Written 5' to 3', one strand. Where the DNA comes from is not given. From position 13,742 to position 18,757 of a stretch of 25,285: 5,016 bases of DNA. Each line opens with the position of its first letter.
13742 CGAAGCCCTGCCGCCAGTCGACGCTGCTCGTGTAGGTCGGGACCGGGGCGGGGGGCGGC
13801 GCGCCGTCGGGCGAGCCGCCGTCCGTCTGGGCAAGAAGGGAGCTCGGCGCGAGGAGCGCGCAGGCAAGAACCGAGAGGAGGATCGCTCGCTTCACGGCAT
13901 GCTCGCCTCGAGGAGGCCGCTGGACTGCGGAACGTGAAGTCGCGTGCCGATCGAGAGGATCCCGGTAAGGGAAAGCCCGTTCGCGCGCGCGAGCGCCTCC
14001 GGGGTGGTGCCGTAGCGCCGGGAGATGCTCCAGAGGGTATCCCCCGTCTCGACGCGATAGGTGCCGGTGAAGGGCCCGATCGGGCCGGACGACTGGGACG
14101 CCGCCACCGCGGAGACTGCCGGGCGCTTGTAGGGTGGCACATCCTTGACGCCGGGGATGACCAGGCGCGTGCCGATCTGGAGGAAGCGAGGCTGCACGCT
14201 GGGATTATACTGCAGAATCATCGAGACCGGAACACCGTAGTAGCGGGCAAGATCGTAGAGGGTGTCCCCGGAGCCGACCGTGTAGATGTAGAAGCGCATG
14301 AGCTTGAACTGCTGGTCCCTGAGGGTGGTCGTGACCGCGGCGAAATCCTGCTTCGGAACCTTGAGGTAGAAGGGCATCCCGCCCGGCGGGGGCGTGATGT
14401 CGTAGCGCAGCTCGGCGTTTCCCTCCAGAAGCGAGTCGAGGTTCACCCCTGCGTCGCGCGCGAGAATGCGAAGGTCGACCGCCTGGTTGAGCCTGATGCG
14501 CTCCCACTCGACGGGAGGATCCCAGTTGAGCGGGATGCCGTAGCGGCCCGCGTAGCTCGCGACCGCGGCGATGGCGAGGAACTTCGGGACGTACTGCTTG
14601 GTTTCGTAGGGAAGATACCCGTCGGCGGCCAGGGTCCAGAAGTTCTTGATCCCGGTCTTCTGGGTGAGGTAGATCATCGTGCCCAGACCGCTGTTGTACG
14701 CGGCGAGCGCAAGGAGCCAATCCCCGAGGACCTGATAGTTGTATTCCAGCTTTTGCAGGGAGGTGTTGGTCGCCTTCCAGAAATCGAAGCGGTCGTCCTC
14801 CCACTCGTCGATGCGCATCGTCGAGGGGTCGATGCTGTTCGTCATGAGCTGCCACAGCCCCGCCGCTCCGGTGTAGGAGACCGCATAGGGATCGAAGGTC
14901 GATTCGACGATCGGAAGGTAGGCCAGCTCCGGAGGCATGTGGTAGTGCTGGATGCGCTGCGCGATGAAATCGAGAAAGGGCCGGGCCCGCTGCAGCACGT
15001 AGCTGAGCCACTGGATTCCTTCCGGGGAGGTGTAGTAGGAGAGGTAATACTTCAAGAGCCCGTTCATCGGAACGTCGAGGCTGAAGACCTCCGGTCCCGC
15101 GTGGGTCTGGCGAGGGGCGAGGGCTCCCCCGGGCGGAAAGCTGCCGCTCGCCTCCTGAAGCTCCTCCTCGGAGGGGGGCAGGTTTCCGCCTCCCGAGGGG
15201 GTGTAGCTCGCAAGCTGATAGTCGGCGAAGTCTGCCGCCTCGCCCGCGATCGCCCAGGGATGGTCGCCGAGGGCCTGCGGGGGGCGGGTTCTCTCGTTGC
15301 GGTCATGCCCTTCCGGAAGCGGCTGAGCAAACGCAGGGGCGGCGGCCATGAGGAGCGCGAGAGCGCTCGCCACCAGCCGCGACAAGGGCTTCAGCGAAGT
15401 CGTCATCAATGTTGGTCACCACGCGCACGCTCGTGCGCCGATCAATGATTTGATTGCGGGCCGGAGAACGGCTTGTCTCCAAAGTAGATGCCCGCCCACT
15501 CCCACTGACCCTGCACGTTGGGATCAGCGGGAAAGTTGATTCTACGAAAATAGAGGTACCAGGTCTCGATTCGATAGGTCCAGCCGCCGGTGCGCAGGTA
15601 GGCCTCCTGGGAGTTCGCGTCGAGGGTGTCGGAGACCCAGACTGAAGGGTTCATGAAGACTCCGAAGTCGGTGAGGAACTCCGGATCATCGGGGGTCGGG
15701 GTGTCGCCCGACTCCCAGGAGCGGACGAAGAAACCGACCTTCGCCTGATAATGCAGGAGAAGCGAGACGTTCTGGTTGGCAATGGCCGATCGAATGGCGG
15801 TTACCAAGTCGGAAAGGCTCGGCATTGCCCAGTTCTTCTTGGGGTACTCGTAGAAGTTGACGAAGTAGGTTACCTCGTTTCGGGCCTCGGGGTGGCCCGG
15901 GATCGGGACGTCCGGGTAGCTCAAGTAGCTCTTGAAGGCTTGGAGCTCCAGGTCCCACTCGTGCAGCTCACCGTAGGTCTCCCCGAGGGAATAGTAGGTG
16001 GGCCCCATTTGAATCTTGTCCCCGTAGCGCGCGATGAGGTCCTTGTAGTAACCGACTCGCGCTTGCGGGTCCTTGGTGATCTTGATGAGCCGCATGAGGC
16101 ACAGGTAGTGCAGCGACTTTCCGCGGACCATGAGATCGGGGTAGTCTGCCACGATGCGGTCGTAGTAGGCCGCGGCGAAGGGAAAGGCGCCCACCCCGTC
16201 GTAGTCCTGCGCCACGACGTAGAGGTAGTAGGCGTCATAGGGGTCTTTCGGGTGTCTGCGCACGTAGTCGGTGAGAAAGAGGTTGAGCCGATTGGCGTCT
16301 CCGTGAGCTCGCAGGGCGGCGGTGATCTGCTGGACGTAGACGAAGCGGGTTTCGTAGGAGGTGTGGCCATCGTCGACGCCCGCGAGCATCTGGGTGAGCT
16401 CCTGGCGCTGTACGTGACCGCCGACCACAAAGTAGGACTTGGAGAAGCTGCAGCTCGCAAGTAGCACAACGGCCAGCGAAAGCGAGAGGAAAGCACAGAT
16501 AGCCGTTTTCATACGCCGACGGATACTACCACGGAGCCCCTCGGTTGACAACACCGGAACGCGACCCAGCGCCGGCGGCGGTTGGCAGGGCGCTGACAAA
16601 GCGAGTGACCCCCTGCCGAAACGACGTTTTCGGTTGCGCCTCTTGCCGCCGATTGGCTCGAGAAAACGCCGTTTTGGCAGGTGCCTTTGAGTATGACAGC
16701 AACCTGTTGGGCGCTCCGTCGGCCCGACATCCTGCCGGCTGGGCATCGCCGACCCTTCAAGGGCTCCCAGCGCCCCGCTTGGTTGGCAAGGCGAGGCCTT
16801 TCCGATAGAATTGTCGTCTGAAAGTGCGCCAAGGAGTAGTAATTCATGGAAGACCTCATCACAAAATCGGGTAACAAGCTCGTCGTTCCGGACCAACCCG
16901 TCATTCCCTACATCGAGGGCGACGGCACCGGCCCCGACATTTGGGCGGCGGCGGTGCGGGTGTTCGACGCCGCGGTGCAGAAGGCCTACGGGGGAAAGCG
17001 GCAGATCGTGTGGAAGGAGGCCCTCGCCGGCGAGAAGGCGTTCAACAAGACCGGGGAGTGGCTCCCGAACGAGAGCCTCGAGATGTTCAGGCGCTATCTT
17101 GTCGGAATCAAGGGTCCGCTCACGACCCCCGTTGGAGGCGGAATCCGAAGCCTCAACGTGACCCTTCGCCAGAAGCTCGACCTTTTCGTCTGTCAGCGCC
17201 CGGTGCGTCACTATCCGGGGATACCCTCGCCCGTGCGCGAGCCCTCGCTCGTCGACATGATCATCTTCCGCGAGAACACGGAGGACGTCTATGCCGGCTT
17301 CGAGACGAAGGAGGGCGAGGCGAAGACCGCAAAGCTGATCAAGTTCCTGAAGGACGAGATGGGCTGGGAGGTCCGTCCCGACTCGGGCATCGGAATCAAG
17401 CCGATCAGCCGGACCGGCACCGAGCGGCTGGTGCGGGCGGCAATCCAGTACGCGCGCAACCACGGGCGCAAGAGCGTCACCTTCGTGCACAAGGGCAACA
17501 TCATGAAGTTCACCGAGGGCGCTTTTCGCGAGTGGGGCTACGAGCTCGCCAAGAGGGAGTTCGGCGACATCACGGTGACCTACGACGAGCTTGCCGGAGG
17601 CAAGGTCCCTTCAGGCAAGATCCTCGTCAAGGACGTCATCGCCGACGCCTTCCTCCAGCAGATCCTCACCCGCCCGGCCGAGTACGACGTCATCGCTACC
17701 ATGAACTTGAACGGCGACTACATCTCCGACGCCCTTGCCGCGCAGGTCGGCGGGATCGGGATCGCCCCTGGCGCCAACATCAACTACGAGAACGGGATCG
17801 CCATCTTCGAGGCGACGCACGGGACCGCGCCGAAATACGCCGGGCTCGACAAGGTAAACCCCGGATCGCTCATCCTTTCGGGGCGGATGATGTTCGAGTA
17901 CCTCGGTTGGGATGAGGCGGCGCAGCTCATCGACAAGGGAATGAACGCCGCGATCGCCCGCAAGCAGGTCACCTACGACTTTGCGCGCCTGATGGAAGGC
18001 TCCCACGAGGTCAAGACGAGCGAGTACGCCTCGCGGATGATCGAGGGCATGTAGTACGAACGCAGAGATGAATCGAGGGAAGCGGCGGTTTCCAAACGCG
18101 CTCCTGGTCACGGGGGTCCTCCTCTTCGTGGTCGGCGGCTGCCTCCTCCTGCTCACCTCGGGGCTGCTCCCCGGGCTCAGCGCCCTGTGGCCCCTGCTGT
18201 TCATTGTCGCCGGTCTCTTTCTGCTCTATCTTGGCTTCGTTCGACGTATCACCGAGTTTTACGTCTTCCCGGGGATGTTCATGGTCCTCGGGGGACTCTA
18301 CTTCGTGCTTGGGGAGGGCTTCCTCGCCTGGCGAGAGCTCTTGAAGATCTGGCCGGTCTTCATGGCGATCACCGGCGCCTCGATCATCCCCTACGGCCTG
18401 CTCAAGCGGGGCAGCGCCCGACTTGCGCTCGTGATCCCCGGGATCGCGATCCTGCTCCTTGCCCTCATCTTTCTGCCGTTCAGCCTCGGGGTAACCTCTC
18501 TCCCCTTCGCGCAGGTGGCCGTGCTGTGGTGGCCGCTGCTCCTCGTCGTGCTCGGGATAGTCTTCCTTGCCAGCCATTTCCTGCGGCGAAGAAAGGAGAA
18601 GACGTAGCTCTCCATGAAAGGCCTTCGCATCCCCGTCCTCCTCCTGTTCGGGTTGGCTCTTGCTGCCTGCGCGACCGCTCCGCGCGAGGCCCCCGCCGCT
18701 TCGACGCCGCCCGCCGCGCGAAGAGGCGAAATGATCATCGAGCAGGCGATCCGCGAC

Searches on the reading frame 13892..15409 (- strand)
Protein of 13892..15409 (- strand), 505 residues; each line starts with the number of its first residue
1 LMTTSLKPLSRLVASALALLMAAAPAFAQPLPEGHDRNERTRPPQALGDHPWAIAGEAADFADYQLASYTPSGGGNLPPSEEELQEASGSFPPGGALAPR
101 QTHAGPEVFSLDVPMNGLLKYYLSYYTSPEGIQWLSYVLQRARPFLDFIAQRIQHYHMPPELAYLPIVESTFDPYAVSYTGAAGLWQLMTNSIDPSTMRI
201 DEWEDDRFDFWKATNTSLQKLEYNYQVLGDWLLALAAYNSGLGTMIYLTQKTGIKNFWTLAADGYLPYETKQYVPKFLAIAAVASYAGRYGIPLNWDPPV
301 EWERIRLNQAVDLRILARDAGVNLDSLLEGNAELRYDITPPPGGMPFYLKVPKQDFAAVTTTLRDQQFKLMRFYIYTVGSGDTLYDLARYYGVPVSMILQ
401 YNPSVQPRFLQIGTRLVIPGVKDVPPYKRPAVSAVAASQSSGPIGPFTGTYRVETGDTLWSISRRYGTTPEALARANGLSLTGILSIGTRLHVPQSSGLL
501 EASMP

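Call 35: search_protein_families(library=pfam, proteins=[window:13892-15409:-], max_evalue=0.001)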
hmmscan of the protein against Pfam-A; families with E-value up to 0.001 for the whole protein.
window:13892-15409:- (505 aa): 5 families
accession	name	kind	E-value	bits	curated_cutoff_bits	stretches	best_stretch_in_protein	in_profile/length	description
PF01476.26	LysM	-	8.2e-28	96.5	20.9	2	451-494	1-43/43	LysM domain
PF01464.25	SLT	-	6e-22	77.8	21.3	1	154-258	9-114/117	Transglycosylase SLT domain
PF23473.1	LysM3_LYK4_5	-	3.3e-06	27.5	29.3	1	450-485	4-39/48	LYK4/5 LysM3 domain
PF23577.1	LysM_RLK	-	0.00041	20.8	27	0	376-406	3-33/44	LysM domain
PF23457.1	LysM2_NFP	-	0.00054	20.4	36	0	376-419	8-54/56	NFP LysM2 domain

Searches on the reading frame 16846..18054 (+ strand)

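Call 61: search_protein_families(library=pfam, proteins=[window:16846-18054:+], max_evalue=0.001)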
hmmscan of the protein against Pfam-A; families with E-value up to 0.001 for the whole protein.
window:16846-18054:+ (402 aa): 1 family
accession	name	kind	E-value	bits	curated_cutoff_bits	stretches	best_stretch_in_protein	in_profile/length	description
PF00180.25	Iso_dh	-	1.6e-93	314.2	27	1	20-395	2-345/348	Isocitrate/isopropylmalate dehydrogenase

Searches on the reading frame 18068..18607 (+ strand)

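Call 61: search_protein_families(library=pfam, proteins=[window:18068-18607:+], max_evalue=0.001)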
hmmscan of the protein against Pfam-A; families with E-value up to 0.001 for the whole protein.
window:18068-18607:+ (179 aa): 2 families
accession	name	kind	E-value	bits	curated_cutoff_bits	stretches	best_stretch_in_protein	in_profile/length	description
PF18917.5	LiaI-LiaF-like_TM1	-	1.2e-09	38.5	27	1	66-107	1-42/42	LiaI-LiaF-like transmembrane region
PF22570.1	LiaF-TM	-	1.6e-07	32.5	27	0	15-107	2-91/98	LiaF transmembrane domain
